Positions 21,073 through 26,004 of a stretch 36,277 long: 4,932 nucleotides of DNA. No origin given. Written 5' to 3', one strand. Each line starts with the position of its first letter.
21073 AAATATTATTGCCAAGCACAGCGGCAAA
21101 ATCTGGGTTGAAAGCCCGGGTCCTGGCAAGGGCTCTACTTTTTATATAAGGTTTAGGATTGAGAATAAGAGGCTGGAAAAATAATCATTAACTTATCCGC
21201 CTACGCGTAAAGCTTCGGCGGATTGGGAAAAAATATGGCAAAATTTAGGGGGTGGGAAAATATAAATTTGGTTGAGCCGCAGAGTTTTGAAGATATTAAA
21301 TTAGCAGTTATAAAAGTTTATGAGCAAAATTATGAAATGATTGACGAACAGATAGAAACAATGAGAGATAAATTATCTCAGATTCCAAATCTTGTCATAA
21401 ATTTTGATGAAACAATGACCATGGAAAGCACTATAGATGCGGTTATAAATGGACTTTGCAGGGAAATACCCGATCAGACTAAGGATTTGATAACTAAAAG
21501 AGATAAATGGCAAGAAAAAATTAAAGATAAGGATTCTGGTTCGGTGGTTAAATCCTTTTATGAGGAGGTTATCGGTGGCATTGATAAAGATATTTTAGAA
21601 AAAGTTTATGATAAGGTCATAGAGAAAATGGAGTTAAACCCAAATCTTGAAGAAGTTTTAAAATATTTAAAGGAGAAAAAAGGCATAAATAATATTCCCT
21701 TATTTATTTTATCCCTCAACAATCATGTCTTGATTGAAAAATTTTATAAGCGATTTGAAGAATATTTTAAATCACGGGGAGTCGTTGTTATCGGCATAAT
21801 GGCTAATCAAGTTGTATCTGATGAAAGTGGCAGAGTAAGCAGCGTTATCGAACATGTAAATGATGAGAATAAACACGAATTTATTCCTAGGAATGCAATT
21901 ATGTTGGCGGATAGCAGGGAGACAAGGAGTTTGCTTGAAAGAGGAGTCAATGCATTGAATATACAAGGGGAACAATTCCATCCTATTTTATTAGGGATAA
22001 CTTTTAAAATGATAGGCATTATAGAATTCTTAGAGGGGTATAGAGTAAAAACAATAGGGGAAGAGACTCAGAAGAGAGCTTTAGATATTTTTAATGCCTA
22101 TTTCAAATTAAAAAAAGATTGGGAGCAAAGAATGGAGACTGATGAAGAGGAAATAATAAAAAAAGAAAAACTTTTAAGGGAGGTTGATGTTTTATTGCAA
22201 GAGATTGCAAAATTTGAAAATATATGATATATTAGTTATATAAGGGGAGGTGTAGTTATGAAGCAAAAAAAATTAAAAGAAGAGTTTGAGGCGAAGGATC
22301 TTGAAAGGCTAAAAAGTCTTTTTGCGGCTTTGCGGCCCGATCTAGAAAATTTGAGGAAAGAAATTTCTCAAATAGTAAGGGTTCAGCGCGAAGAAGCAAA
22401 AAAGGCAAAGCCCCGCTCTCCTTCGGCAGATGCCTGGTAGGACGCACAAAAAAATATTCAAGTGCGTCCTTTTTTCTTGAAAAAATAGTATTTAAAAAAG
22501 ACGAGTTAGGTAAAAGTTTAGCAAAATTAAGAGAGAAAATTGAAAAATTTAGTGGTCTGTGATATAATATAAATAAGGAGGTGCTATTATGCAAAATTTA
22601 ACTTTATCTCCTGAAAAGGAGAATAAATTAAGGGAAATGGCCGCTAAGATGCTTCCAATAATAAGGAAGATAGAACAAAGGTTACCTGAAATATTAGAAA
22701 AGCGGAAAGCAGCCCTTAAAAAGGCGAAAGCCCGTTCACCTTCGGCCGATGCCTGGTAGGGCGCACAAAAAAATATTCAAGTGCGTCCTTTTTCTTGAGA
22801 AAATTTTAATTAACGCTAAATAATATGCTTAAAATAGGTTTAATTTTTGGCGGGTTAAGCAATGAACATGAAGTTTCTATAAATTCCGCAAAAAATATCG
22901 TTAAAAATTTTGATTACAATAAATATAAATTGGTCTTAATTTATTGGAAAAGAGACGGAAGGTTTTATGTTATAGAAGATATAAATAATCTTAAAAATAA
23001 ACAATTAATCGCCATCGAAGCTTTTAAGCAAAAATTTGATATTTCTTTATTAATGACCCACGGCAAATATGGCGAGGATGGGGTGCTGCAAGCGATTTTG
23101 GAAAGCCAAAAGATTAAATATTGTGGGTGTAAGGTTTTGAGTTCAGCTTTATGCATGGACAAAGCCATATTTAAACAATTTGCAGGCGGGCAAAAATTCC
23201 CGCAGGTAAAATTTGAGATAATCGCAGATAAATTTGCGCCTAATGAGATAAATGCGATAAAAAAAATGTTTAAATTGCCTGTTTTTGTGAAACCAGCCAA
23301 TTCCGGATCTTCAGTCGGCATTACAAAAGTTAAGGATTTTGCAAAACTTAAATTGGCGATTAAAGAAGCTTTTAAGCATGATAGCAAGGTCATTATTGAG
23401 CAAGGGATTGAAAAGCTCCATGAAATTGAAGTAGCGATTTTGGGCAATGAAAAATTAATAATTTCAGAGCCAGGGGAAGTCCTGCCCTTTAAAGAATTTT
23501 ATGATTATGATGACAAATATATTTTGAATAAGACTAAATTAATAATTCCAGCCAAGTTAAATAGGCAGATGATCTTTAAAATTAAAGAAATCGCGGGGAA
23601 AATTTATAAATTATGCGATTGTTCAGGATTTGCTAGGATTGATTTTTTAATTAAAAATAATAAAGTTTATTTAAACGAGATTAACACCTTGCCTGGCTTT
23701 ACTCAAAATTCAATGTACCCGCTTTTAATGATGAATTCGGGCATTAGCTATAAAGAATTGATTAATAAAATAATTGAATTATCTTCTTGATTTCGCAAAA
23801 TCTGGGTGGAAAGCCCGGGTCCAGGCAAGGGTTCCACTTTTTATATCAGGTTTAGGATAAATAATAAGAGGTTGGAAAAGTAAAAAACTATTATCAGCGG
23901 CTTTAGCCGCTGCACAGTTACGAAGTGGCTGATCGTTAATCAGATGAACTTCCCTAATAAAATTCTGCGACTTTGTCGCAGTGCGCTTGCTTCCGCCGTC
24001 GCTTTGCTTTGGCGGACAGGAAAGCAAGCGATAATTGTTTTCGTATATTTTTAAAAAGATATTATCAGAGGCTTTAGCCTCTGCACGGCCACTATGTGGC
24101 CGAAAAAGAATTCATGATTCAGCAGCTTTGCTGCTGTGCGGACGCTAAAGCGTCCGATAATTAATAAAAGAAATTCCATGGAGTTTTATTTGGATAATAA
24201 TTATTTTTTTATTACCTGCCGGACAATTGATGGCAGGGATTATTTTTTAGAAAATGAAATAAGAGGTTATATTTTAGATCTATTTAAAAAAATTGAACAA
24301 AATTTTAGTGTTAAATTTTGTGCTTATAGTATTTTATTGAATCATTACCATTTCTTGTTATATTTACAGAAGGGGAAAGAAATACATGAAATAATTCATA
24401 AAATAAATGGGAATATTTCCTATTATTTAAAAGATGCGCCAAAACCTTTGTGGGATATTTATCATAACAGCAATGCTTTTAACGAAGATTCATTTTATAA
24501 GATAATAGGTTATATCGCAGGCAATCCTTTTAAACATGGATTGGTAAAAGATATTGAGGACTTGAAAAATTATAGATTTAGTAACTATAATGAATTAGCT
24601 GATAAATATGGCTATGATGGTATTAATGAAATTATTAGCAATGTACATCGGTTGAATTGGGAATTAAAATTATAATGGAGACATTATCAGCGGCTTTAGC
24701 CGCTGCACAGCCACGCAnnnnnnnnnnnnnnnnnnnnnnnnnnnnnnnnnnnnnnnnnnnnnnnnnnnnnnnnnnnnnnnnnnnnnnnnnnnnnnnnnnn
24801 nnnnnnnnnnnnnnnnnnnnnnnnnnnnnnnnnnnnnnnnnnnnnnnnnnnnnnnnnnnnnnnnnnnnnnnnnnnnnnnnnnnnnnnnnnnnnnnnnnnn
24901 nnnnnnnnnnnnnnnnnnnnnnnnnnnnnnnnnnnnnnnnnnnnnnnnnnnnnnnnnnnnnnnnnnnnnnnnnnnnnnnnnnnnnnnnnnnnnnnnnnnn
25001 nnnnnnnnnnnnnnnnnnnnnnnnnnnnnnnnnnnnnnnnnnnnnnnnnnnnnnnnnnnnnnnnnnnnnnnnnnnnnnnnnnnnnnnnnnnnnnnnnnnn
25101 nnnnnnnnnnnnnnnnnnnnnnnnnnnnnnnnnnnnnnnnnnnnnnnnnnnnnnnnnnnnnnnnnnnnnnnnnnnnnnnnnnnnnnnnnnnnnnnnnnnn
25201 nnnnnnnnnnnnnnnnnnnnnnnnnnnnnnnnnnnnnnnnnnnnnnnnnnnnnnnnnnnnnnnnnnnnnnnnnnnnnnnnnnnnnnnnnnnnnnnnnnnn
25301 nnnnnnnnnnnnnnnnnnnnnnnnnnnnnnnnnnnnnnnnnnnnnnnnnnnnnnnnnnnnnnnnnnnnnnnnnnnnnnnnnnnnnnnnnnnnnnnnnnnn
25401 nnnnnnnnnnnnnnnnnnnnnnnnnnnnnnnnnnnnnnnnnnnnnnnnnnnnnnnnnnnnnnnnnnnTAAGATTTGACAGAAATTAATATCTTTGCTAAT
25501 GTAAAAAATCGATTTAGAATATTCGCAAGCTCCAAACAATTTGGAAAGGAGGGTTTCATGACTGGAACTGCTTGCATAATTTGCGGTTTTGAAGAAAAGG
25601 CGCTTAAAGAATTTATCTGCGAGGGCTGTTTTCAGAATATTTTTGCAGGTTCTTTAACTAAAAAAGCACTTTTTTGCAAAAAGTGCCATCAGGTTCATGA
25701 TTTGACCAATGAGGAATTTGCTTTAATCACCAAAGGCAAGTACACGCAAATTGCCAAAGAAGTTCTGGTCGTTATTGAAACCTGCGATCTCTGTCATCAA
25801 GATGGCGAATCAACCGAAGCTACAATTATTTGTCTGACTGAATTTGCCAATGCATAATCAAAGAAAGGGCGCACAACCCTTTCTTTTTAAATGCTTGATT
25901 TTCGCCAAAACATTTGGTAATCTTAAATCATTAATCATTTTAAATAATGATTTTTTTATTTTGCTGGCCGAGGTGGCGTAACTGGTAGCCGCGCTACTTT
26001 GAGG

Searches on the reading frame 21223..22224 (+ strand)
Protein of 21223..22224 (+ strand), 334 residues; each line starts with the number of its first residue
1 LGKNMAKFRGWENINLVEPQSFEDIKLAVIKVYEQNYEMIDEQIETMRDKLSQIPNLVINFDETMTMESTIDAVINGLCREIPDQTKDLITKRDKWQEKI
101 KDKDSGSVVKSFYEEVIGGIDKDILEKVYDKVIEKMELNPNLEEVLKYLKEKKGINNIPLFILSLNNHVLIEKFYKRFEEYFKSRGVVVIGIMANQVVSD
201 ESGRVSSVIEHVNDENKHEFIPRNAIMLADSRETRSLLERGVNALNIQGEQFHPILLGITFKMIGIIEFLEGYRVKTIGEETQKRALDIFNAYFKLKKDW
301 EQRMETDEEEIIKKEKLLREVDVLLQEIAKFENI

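Call 48: search_protein_families(library=pfam, proteins=[window:21223-22224:+], max_evalue=0.01)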
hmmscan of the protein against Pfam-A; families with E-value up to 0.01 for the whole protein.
window:21223-22224:+ (334 aa): 0 families

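Call 50: search_protein_families(library=ncbifam, proteins=[window:21223-22224:+], max_evalue=0.01)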
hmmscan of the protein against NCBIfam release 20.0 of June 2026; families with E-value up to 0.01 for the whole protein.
window:21223-22224:+ (334 aa): 2 families
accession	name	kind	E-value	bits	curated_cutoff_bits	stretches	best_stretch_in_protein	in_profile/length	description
TIGR01489.1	DKMTPPase-SF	subfamily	1.8e-05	24.9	81.55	1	57-211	4-137/188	MtnX-like HAD-IB family phosphatase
NF037995.1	TRAP_S1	subfamily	0.0075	15.6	50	0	92-194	15-115/271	TRAP transporter substrate-binding protein DctP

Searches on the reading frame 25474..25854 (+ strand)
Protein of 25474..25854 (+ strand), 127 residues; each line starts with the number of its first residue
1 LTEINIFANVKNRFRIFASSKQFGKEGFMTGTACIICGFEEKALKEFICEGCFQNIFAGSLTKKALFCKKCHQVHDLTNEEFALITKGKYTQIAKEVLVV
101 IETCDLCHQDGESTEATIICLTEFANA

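Call 48: search_protein_families(library=pfam, proteins=[window:25474-25854:+], max_evalue=0.01)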
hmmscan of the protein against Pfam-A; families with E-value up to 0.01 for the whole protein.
window:25474-25854:+ (127 aa): 2 families
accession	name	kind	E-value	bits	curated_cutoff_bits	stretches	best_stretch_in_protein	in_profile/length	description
PF22113.1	Mtrc-MtrF_II-IV_dom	-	0.0055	16.7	30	1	61-114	116-169/176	Outer membrane cytochrome MtrC/MtrF-like, domains II/IV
PF04981.18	NMD3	-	0.008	16.2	24.9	0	34-98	1-69/243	NMD3 family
